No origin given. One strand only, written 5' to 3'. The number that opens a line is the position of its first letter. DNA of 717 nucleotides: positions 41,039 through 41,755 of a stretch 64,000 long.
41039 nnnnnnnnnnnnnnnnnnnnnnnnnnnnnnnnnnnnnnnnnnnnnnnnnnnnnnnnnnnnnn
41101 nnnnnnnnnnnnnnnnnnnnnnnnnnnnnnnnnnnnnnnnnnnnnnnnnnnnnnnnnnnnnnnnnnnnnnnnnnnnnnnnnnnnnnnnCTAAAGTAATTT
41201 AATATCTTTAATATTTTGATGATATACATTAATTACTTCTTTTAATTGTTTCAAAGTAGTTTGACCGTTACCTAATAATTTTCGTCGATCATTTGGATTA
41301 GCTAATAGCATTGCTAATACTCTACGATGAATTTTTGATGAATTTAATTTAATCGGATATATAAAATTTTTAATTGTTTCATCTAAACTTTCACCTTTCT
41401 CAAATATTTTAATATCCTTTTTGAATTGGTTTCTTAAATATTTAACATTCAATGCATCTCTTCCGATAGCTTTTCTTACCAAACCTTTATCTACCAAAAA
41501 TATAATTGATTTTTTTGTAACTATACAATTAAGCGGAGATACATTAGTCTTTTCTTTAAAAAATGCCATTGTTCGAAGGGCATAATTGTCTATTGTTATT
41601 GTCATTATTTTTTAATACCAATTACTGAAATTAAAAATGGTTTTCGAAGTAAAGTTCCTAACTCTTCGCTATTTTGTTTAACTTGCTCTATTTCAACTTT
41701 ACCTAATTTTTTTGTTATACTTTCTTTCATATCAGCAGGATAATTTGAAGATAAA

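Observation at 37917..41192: Two paralogous KNTase-like NTase+HEPN-like proteins, one carrying large coiled-coil extensions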

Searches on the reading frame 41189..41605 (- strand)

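Call 3: search_protein_families(library=pfam, proteins=[window:41189-41605:-], max_evalue=1)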
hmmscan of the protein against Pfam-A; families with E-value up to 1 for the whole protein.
window:41189-41605:- (138 aa): 3 families
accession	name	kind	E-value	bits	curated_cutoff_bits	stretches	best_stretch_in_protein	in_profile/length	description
PF07650.23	KH_2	-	0.001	19.3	22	1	15-94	6-75/78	KH domain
PF00013.35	KH_1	-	0.0033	17.6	21.5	1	34-71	2-38/66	KH domain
PF13184.12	KH_5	-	0.012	16.1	27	1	34-89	5-66/69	NusA-like KH domain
